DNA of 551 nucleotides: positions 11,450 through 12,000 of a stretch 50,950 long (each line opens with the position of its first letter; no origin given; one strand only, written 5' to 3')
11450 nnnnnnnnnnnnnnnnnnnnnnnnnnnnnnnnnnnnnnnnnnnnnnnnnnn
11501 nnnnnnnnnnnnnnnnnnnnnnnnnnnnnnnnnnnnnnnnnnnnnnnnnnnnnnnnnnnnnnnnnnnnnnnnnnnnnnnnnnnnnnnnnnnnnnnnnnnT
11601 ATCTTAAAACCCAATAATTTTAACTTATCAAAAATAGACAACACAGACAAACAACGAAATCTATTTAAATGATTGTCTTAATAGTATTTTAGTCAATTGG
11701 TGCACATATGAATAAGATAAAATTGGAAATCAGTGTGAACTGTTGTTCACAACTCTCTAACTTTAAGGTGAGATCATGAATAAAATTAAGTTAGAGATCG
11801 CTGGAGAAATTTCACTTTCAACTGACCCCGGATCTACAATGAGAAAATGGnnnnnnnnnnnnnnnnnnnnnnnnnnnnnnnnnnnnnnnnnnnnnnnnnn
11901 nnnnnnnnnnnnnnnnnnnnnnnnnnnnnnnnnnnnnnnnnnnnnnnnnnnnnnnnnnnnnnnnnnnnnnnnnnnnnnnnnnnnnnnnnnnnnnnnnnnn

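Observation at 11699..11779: Upstream ORF repeats the first 8 codons of the HTH regulator with only synonymous changes and ends in an ATGA overlap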

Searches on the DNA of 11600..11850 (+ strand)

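Call 60: search_rna_families(source=window, start=11600, end=11850, threshold=evalue, max_evalue=1)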
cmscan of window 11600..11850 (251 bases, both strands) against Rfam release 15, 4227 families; matches with E-value up to 1: 1.
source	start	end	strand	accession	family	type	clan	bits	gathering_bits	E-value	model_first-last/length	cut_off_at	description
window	11644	11758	+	RF01593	plasmodium_snoR16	Gene; snRNA; snoRNA; CD-box;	-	19.8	70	0.75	1-126/126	no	small nucleolar RNA snoR16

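Call 68: build_rna_model(alignment_id=A1, structure=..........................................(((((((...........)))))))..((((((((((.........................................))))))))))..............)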
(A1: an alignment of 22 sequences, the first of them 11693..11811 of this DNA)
Model R1 built from alignment A1 (22 sequences, 144 columns); structure: as given.
model positions 120; base pairs 17; branch points 1; effective number of sequences 2.48; information 0.59 bits per position. Calibrated on 0.2 Mb of random sequence (short: E-values are rough).
structure used (alignment columns):
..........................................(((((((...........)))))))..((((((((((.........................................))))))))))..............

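Call 69: search_with_rna_model(model_id=R1, sources=[window, L001, L002, L003, L004, L005, L006, L007, L008, L009, L010, L011, L012, L013, L014, L015, L016, L017, L018, L019, L020, L021, L022, L023, L024, L025, L026, L027, L028, L029, L030, L031, L032, L033, L034, L035, L036, L037, L038, L039, L040, L041, L042, L043, L044, L045, L046, L047, L048, L049, L050, L051, L052, L053, L054, L055, L056, L057, L058, L059, L060, L061, L062, L063, L064, L065, L066, L067, L068, L069, L070, L071, L072, L073, L074, L075, L076, L077, L078, L079, L080, L161, L162, L163, L164, L165, L167], max_evalue=0.1)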
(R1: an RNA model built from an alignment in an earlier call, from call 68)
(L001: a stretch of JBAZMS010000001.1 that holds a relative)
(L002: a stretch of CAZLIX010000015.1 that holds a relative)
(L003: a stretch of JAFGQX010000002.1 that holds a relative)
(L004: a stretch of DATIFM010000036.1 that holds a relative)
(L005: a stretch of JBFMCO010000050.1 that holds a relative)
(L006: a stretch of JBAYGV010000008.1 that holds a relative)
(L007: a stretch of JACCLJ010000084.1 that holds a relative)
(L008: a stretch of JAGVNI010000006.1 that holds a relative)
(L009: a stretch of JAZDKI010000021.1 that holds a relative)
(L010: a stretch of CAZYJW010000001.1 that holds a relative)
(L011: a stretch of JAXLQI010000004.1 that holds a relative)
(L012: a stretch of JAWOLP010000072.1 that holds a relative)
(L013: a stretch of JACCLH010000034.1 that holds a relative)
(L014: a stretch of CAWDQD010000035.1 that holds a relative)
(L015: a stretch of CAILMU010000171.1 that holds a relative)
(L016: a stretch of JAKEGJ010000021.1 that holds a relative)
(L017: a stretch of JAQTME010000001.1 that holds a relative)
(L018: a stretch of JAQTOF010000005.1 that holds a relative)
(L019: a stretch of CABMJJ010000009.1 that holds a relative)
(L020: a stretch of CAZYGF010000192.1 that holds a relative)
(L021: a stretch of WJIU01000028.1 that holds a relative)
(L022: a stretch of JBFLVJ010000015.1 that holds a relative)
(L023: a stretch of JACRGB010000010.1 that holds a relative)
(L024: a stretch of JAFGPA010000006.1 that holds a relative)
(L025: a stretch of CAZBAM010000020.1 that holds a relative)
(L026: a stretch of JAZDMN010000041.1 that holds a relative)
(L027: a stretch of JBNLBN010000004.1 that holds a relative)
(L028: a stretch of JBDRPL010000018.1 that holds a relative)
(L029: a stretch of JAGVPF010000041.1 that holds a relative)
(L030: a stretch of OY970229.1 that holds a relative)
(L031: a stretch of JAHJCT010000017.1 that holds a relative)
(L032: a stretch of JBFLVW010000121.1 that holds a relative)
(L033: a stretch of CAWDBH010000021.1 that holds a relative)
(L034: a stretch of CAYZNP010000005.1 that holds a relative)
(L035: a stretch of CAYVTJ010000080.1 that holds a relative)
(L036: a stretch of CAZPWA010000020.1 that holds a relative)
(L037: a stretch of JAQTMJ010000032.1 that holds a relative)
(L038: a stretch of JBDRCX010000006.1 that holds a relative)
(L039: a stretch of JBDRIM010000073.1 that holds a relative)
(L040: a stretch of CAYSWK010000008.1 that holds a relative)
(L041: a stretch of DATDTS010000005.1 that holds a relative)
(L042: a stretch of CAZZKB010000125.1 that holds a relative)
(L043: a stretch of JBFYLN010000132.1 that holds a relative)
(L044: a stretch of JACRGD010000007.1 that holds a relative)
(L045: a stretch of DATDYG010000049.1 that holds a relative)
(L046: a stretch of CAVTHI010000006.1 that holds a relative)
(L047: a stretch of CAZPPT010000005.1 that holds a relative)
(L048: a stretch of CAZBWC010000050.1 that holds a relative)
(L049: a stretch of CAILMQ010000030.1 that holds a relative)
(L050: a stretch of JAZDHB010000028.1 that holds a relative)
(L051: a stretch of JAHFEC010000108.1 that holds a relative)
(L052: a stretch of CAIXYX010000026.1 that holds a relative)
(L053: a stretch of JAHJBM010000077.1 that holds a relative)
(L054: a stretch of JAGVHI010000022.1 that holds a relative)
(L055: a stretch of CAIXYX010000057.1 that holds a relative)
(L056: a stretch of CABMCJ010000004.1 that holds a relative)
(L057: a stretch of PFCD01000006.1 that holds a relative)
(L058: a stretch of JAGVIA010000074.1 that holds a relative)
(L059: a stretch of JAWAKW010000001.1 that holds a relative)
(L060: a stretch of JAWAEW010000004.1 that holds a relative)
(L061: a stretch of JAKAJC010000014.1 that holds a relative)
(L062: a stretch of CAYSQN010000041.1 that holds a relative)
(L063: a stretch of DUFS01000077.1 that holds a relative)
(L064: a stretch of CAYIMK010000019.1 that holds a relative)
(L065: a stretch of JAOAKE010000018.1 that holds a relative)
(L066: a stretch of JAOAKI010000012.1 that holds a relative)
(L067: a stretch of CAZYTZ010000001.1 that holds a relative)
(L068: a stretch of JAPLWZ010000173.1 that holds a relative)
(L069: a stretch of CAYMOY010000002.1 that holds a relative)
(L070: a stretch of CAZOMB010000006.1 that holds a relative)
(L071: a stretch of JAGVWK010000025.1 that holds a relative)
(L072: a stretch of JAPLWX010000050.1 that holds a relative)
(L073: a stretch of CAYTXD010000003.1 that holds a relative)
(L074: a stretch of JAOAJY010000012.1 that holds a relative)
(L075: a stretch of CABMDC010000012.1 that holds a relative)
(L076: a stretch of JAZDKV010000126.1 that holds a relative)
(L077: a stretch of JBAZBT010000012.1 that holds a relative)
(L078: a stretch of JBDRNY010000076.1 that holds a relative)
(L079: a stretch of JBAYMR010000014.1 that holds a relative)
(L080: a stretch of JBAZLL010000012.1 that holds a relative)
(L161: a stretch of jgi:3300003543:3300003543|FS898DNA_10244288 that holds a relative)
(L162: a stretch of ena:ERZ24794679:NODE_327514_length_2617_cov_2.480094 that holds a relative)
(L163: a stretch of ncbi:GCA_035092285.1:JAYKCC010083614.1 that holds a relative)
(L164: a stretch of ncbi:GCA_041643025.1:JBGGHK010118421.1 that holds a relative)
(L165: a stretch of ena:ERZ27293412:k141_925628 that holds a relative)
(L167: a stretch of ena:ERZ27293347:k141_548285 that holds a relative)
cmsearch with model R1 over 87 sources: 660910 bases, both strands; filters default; matches with E-value up to 0.1: 62.
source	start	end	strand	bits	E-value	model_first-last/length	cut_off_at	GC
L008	3918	4036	+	120.2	5.5e-20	1-120/120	no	0.4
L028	3917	4036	+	118.7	1.1e-19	1-120/120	no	0.38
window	11693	11811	+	113.6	1e-18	1-120/120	no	0.32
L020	514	635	+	110.5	4e-18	1-120/120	no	0.5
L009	3919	4036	+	108.2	1.1e-17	1-120/120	no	0.42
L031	3918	4036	+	107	1.8e-17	1-120/120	no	0.3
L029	1095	1212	+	105.3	4e-17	1-120/120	no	0.41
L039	3920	4036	+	104.1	6.6e-17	1-120/120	no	0.29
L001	3916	4036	+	103.5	8.6e-17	1-120/120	no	0.29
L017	3915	4036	+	102.2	1.6e-16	1-120/120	no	0.5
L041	3922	4036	+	100.6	3.1e-16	1-120/120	no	0.34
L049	3910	4036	+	92.6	1e-14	1-120/120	no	0.49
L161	518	636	+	91.1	2e-14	1-120/120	no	0.35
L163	68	185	+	87.4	1e-13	1-120/120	no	0.25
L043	5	127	+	78.1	6.2e-12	1-120/120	no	0.43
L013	3909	4036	+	63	5e-09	1-120/120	no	0.45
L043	146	266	+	52.1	6e-07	1-120/120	no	0.4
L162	513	636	+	48.4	3.1e-06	1-120/120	no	0.34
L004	3932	4036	+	44.8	1.5e-05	1-120/120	no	0.38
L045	3767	3902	+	42.9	3.5e-05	1-120/120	no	0.38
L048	1480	1583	+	37.1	0.00045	1-120/120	no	0.29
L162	416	489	+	35.3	0.00097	1-120/120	no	0.26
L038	3986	4036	+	34.6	0.0014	1-120/120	no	0.33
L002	3928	4036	+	34.4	0.0015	1-120/120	no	0.28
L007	3986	4036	+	34.2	0.0016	1-120/120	no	0.37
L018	3986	4036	+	33.9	0.0018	1-120/120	no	0.43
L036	3986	4036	+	33.9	0.0019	1-120/120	no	0.27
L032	936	1044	+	33.6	0.0021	1-120/120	no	0.43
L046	3934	4036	+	33.4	0.0023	1-120/120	no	0.5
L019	3986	4036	+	33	0.0028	1-120/120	no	0.41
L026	3986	4036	+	32.6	0.0033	1-120/120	no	0.43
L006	3923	4036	+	32.3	0.0037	1-120/120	no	0.33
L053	3986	4036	+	32.1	0.0041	1-120/120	no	0.31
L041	266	364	-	32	0.0042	1-120/120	no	0.31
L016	3928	3978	+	32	0.0043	1-120/120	no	0.45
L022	3986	4036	+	31.3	0.0057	1-120/120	no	0.45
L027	3986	4036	+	31.3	0.0058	1-120/120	no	0.43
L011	3933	4036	+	30.3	0.0089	1-120/120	no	0.4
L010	3986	4036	+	28.8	0.017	1-120/120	no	0.55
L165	55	189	+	28.8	0.017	1-120/120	no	0.3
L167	502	636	+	28.8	0.017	1-120/120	no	0.3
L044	3986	4036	+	28.7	0.018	1-120/120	no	0.31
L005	3986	4036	+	28.6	0.019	1-120/120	no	0.47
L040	3986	4036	+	28.6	0.019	1-120/120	no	0.35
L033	3986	4036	+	28.5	0.02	1-120/120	no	0.47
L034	3067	3117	+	28.5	0.02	1-120/120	no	0.45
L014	3893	3943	+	28.4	0.021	1-120/120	no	0.47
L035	2083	2133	+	28.3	0.022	1-120/120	no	0.45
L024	3986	4036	+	28.2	0.022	1-120/120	no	0.35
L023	3986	4036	+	28.2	0.023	1-120/120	no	0.43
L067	3916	4036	+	27.2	0.035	1-120/120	no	0.38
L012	3041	3091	+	26.6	0.045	1-120/120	no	0.47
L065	3986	4036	+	26.5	0.047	1-120/120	no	0.41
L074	3986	4036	+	26.2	0.054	1-120/120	no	0.37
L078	3986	4036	+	25.9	0.062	1-120/120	no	0.31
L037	1074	1124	+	25.8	0.065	1-120/120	no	0.39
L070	3986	4036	+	25.7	0.068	1-120/120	no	0.31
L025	3986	4036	+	25.6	0.072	1-120/120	no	0.47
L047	3904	4036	+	25.4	0.076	1-120/120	no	0.34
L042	1527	1634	+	25.3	0.081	1-120/120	no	0.33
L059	3986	4036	+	25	0.092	1-120/120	no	0.35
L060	3986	4036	+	25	0.092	1-120/120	no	0.35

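Call 73: search_with_rna_model(model_id=R1, sources=[L081, L082, L083, L084, L085, L086, L087, L088, L089, L090, L091, L092, L093, L094, L095, L096, L097, L098, L099, L100, L101, L102, L103, L104, L105, L106, L107, L108, L109, L110, L111, L112, L113, L114, L115, L116, L117, L118, L119, L120, L121, L122, L123, L124, L125, L126, L127, L128, L129, L130, L131, L132, L133, L134, L135, L136, L137, L138, L139, L140, L141, L142, L143, L144, L145, L146, L147, L148, L149, L150, L151, L152, L153, L154, L155, L156, L157, L158, L159, L160], max_evalue=0.0001)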
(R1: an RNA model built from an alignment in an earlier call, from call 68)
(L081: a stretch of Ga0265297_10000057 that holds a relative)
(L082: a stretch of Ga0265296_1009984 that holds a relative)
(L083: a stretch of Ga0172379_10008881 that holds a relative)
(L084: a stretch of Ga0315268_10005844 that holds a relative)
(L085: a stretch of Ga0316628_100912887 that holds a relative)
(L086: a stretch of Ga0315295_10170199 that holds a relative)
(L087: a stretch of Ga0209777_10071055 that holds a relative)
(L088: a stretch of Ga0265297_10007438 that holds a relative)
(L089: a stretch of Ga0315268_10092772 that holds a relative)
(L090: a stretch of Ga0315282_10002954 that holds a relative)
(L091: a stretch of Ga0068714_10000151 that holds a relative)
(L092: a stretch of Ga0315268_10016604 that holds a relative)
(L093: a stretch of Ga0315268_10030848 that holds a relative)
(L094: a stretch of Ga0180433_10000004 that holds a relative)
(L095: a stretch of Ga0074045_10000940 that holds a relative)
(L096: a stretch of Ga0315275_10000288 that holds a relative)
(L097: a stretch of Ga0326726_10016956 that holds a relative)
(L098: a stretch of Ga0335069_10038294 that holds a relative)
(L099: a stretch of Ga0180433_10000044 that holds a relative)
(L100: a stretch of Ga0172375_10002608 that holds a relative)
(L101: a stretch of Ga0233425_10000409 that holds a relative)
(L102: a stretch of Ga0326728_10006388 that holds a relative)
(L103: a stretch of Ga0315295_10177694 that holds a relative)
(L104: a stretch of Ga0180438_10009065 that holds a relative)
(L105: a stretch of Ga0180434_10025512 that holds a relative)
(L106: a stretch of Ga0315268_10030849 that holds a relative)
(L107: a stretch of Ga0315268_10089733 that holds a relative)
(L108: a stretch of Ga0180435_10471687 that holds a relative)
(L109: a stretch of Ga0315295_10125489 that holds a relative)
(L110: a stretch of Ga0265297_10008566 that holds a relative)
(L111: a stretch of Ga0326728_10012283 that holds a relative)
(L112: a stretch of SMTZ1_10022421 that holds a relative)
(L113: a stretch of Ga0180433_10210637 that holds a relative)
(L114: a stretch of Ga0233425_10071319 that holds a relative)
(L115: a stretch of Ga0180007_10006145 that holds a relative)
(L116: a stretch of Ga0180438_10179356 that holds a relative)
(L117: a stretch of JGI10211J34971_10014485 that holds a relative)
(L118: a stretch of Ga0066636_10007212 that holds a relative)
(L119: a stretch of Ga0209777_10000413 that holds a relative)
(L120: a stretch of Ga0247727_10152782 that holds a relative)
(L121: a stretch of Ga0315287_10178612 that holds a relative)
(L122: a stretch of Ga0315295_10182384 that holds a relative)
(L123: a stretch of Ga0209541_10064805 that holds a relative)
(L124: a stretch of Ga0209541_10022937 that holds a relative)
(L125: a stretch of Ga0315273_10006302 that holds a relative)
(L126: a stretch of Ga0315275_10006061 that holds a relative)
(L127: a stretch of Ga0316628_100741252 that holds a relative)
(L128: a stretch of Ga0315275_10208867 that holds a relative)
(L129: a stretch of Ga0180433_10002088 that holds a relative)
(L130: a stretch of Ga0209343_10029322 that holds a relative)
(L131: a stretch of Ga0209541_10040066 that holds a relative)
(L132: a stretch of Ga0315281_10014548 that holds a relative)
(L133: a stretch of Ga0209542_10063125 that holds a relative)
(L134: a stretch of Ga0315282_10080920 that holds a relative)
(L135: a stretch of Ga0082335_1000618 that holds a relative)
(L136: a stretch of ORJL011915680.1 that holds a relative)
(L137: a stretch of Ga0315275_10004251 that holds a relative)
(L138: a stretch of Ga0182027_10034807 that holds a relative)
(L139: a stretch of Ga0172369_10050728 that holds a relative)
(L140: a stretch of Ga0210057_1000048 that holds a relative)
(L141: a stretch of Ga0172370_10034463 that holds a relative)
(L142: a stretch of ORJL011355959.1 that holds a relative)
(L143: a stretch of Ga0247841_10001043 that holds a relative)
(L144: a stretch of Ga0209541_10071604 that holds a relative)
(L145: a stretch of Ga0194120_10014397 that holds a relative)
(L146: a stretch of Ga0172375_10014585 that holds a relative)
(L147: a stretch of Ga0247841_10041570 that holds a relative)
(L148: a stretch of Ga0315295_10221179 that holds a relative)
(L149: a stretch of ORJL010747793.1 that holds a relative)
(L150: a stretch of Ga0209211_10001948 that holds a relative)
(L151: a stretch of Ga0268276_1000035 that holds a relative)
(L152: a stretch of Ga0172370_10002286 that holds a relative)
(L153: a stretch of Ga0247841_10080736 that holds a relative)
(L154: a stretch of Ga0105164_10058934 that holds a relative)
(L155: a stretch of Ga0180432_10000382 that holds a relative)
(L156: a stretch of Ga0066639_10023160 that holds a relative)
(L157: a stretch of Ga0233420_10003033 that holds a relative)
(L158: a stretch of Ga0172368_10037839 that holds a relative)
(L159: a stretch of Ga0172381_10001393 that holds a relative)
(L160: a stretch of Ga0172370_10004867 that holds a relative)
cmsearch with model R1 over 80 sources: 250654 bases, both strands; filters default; matches with E-value up to 0.0001: 18.
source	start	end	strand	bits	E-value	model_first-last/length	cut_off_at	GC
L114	1399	1517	+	118.3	4.9e-20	1-120/120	no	0.35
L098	1416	1536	+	109.5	2.4e-18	1-120/120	no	0.49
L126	1409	1536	+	108.3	4e-18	1-120/120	no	0.47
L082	942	1059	+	107.3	6.3e-18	1-120/120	no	0.36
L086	946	1063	+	106.2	1e-17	1-120/120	no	0.45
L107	1409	1536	+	105.2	1.6e-17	1-120/120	no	0.52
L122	503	627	+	104.2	2.5e-17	1-120/120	no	0.4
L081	1416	1536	+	103.5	3.3e-17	1-120/120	no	0.29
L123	978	1092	+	100.6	1.2e-16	1-120/120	no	0.34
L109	650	777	+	95.3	1.2e-15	1-120/120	no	0.41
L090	1420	1536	+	92.5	4.3e-15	1-120/120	no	0.46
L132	1395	1536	+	87.1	4.5e-14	1-120/120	no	0.43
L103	1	51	+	48.8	9.9e-07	70-120/120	5'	0.41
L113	1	63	+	47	2.2e-06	57-120/120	5'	0.3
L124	1401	1536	+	42.9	1.3e-05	1-120/120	no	0.38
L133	1401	1536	+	42.9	1.3e-05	1-120/120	no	0.38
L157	1436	1536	+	40.1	4.6e-05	1-120/120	no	0.42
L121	328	434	+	38.3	9.9e-05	1-120/120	no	0.39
